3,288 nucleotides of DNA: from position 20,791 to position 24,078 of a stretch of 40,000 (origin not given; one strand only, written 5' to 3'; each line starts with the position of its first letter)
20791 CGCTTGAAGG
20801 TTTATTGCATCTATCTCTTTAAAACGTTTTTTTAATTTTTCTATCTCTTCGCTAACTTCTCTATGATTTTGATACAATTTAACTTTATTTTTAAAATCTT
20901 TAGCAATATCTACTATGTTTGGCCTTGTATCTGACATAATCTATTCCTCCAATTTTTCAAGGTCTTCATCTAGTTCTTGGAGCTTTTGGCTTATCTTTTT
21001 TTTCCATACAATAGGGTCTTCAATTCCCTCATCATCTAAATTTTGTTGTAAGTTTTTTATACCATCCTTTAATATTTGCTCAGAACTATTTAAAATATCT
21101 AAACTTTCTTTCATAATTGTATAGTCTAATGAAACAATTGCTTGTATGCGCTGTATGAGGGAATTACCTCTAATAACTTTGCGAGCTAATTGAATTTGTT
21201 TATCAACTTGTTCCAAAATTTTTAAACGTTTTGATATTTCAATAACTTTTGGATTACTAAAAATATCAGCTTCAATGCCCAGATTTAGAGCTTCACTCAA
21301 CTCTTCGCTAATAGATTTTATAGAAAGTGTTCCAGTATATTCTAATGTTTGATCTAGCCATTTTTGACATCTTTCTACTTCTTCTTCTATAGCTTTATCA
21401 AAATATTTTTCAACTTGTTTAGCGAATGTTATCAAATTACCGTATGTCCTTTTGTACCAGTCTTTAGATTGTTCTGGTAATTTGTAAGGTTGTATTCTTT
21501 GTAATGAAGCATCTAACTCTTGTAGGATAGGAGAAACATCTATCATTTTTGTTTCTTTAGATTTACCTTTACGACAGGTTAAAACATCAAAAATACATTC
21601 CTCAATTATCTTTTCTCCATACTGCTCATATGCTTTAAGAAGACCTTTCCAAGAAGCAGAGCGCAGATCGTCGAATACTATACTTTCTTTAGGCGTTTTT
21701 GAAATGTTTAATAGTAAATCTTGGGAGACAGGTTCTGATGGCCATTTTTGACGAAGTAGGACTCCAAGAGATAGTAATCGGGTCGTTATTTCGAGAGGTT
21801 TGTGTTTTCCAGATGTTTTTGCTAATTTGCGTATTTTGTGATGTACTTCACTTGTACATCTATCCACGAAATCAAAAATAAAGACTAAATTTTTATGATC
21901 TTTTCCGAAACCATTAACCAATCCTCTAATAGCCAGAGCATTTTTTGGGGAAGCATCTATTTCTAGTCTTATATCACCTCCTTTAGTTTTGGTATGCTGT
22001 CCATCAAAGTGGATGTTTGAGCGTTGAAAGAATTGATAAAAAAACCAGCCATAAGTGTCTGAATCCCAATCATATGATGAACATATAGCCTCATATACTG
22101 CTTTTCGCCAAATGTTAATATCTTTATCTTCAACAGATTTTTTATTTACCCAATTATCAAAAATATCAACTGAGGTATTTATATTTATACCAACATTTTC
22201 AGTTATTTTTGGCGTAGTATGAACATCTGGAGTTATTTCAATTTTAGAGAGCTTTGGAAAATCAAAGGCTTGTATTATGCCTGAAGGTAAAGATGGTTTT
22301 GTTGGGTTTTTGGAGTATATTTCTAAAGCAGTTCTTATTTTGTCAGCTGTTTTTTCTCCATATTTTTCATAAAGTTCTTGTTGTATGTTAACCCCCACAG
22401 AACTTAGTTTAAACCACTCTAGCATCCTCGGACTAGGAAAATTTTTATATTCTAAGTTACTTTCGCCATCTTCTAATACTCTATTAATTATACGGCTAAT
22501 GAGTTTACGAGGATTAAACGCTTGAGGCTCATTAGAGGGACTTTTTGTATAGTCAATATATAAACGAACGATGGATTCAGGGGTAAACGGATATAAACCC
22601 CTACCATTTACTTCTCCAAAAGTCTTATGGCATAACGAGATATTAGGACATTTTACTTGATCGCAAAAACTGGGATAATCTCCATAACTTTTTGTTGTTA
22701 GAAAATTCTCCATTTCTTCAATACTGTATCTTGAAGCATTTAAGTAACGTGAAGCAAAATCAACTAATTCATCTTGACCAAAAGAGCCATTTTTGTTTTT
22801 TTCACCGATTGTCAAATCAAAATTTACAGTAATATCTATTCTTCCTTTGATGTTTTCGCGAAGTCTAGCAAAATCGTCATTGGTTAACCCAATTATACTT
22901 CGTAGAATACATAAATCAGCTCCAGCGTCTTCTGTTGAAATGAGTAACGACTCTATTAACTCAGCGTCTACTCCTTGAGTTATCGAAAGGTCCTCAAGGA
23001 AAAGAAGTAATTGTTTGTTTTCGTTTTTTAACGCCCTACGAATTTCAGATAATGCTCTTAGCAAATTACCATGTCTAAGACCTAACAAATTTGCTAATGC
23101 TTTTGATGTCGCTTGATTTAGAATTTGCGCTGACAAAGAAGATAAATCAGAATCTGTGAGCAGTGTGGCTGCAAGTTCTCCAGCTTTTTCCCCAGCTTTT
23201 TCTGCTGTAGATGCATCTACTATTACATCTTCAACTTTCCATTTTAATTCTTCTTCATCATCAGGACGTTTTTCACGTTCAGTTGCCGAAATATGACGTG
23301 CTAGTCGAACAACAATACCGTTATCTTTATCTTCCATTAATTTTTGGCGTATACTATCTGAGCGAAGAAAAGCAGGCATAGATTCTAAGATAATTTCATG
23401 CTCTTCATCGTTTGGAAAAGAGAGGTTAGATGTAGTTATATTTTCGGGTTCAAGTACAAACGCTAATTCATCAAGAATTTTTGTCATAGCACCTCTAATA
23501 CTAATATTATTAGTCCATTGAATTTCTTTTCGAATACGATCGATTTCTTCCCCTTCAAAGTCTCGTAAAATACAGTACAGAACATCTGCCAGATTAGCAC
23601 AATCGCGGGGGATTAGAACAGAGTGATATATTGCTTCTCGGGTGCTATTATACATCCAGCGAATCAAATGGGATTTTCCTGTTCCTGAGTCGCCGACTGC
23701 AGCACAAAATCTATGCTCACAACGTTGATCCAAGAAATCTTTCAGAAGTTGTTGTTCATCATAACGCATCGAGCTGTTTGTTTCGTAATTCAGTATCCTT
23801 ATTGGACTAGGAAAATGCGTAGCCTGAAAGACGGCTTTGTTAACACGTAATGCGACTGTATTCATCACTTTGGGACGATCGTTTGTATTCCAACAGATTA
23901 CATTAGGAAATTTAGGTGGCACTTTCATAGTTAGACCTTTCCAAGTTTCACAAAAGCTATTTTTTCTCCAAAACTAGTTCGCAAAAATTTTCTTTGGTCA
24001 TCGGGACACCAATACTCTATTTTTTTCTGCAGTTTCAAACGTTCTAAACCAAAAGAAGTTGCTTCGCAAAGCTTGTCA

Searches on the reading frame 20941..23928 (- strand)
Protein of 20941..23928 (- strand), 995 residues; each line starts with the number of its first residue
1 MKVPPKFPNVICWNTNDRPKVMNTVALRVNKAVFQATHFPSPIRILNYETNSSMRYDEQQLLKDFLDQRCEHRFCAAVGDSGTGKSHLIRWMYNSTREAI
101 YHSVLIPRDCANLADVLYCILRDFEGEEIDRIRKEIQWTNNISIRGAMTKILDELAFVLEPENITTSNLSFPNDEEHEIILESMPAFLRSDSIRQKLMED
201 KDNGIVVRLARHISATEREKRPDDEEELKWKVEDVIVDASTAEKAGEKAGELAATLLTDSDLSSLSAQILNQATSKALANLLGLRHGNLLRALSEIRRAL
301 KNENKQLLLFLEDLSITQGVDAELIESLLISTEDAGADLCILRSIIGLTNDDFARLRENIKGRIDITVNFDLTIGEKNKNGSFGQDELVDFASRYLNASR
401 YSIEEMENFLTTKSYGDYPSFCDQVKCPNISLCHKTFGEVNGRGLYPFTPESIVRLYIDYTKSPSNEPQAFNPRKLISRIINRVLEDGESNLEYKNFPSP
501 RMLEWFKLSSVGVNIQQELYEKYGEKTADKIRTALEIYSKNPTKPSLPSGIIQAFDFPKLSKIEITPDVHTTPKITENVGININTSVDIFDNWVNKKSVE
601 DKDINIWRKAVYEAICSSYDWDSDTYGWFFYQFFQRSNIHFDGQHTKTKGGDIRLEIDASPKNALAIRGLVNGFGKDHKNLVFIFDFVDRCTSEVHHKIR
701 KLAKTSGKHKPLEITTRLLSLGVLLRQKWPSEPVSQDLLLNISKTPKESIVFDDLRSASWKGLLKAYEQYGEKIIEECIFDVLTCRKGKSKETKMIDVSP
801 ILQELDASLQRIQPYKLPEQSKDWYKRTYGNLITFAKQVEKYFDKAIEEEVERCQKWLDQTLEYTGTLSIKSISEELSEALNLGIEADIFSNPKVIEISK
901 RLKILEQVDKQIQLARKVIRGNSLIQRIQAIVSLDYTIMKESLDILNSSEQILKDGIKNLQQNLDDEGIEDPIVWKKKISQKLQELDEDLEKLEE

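Call 56: search_protein_families(library=pfam, proteins=[window:20941-23928:-])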
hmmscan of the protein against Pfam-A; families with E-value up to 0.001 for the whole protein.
window:20941-23928:- (995 aa): 2 families
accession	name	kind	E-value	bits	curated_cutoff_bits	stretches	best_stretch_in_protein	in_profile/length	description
PF13191.12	AAA_16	-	1.7e-07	32.3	32.6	1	55-334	5-161/167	AAA ATPase domain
PF13401.12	AAA_22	-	1.7e-05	25.6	27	1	72-147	5-74/130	AAA domain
